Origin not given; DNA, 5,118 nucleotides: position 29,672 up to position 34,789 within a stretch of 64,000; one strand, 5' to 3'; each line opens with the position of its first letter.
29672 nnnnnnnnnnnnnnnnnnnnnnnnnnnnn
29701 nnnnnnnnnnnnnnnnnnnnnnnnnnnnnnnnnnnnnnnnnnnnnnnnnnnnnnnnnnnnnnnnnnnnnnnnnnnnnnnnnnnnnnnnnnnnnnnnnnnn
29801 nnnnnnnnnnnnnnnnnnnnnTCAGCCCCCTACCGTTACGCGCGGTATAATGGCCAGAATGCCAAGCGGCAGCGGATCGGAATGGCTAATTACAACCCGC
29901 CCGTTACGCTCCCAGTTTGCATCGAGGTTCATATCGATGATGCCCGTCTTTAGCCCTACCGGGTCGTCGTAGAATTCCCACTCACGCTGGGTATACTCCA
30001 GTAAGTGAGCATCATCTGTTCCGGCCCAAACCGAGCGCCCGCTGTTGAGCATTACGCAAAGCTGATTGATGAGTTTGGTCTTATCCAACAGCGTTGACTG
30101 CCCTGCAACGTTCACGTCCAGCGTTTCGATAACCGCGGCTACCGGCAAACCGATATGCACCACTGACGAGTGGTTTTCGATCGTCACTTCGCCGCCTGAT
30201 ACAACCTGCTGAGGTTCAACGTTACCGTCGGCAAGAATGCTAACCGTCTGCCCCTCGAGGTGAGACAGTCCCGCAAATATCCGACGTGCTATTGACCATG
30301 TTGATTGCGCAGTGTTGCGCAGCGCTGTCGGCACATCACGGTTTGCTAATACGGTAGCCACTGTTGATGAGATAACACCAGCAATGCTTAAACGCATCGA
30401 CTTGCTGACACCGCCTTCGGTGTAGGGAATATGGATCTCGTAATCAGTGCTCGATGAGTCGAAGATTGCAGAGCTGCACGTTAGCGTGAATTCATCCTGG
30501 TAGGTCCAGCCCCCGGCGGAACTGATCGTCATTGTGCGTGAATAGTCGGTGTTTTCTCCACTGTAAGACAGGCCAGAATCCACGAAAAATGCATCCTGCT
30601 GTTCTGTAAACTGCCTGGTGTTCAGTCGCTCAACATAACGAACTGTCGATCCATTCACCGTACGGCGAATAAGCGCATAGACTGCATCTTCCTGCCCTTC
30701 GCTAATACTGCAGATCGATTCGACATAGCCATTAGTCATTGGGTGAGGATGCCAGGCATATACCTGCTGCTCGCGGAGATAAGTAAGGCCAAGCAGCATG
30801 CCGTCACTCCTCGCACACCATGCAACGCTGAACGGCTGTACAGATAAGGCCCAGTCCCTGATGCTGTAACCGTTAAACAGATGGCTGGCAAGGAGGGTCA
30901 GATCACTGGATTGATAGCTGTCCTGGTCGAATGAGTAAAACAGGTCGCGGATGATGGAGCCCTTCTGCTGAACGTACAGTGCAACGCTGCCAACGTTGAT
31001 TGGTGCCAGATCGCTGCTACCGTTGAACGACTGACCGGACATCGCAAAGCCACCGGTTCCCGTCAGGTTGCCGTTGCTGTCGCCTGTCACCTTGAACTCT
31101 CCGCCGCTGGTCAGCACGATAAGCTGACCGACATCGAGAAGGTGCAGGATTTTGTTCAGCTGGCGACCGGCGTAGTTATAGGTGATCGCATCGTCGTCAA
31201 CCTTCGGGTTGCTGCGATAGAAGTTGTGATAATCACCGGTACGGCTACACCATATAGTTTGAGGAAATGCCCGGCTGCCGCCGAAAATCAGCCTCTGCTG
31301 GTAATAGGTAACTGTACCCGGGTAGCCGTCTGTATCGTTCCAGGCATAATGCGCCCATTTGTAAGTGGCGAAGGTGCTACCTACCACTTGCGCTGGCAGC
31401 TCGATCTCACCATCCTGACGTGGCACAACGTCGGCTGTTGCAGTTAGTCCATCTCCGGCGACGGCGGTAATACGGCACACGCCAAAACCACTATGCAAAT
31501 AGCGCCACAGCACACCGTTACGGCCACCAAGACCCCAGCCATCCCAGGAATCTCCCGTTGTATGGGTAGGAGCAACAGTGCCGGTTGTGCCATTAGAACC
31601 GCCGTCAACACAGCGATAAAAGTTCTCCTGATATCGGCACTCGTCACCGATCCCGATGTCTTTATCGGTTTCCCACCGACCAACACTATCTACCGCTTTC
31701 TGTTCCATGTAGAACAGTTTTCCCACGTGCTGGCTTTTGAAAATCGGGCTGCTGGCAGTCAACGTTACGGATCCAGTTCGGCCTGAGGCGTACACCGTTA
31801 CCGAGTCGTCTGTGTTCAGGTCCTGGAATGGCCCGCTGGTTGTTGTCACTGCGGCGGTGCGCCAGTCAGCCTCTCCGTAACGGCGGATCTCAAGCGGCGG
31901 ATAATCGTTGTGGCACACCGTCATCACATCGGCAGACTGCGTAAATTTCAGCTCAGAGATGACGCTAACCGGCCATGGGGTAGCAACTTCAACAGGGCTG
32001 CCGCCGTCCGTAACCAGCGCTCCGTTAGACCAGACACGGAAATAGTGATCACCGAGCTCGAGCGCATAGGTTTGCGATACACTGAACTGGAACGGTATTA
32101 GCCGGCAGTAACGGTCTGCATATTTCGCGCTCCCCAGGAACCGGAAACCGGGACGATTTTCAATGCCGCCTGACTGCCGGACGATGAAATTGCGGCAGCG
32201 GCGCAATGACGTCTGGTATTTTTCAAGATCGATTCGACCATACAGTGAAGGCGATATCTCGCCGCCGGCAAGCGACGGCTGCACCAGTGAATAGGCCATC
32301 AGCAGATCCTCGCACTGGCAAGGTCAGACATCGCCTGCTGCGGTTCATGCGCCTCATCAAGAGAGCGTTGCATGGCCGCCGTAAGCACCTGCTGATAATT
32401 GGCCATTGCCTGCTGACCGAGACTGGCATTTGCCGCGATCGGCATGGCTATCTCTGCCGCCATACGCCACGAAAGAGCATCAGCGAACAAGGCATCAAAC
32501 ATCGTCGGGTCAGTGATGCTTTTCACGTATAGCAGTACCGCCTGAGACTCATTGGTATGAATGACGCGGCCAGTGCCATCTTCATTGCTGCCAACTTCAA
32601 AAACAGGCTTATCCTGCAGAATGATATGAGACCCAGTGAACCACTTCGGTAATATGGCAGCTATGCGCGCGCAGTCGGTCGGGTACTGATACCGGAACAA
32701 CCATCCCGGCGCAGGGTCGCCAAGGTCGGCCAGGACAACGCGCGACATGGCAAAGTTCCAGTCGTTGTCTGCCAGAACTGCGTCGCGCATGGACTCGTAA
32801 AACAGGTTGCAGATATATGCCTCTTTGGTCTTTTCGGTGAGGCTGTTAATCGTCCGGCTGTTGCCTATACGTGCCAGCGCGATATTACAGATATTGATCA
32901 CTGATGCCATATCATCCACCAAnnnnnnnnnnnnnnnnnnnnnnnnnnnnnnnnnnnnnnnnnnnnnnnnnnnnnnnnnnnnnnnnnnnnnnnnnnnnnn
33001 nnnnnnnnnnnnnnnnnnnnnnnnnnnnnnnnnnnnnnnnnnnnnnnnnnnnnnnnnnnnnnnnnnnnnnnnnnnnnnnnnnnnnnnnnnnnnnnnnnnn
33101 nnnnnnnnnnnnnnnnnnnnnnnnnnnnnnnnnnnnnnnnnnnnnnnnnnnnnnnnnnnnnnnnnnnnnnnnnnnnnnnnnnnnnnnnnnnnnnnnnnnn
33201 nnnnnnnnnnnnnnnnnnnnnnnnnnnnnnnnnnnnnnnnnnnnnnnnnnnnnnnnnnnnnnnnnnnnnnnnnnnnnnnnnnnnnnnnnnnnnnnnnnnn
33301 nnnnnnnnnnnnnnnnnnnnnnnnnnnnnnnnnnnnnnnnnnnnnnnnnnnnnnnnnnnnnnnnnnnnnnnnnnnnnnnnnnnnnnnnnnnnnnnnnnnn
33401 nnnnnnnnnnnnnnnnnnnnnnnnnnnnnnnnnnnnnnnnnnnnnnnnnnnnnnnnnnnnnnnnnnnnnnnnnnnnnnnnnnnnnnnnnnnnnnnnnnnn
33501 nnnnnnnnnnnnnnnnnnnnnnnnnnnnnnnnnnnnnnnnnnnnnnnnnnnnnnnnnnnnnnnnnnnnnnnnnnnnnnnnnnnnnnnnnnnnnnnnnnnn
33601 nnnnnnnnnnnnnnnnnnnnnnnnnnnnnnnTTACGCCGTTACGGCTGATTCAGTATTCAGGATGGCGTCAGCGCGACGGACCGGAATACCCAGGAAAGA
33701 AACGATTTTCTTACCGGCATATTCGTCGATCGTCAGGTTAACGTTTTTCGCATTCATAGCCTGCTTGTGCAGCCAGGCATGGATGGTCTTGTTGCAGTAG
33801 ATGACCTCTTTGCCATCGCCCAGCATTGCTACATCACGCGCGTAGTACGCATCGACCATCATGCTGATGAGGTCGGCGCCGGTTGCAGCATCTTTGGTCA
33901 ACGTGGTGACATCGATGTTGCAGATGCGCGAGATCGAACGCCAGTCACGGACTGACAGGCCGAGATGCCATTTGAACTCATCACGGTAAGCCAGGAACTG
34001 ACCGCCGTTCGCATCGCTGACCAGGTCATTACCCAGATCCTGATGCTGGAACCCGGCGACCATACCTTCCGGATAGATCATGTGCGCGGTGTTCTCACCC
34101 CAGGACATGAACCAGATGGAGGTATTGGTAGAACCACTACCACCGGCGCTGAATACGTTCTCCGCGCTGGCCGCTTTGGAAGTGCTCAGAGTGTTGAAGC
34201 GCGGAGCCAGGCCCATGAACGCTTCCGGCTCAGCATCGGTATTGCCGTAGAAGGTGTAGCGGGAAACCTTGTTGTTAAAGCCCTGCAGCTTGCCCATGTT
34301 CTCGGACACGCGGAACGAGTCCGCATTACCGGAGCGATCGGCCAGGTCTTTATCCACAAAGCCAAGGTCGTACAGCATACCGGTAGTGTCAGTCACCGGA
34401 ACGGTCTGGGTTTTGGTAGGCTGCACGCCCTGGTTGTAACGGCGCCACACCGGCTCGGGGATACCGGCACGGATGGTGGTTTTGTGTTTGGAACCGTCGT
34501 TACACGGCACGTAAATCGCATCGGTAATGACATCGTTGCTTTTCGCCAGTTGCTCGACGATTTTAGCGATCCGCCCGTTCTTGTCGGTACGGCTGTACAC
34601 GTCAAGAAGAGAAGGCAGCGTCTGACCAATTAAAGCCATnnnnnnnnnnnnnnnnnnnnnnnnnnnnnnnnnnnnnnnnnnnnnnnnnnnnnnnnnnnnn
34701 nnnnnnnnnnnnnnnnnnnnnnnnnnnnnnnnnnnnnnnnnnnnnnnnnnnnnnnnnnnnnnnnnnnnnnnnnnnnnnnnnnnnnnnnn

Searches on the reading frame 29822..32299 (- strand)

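Call 22: search_protein_families(library=phrogs, max_evalue=0.00001, proteins=[window:29822-32299:-])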
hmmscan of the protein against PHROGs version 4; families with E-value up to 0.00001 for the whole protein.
window:29822-32299:- (825 aa): 5 families
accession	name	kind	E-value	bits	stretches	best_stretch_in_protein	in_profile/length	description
phrog_376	-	tail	0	1056.7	1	1-825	2-711/712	tail protein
phrog_15566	-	tail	1.4e-200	668.5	1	308-825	29-551/552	tail protein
phrog_20269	-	unknown function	2.2e-137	459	1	1-410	1-368/374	-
phrog_30010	-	unknown function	2.6e-85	288.1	1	447-713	188-459/517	-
phrog_457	-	tail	9.1e-07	28.8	1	330-626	357-648/793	tail protein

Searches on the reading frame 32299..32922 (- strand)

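Call 22: search_protein_families(library=phrogs, max_evalue=0.00001, proteins=[window:32299-32922:-])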
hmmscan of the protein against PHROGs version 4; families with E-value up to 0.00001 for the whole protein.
window:32299-32922:- (207 aa): 3 families
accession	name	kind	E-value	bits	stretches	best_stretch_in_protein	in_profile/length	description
phrog_394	-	tail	8.7e-75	251.4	1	5-207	1-190/190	tail protein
phrog_9239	-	tail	1.3e-14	54.5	1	5-181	1-164/741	tail tubular protein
phrog_35446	-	unknown function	1.4e-12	48.5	1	141-206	1-66/67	-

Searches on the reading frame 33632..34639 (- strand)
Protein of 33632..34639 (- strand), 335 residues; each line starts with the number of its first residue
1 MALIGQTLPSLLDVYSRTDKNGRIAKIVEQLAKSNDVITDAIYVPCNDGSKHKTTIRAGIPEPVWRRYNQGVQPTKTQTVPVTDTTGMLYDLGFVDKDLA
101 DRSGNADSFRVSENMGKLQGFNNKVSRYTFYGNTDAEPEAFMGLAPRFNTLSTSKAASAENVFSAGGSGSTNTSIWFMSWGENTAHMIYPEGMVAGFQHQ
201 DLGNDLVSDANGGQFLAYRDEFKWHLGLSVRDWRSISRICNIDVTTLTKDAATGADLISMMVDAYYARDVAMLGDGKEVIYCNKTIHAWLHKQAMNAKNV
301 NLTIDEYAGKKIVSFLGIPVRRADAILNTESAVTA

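Call 22: search_protein_families(library=phrogs, max_evalue=0.00001, proteins=[window:33632-34639:-])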
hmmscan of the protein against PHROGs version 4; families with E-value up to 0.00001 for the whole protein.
window:33632-34639:- (335 aa): 1 family
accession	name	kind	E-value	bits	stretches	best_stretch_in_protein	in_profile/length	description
phrog_212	-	head and packaging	3.3e-89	300.2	1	5-250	2-301/301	major head protein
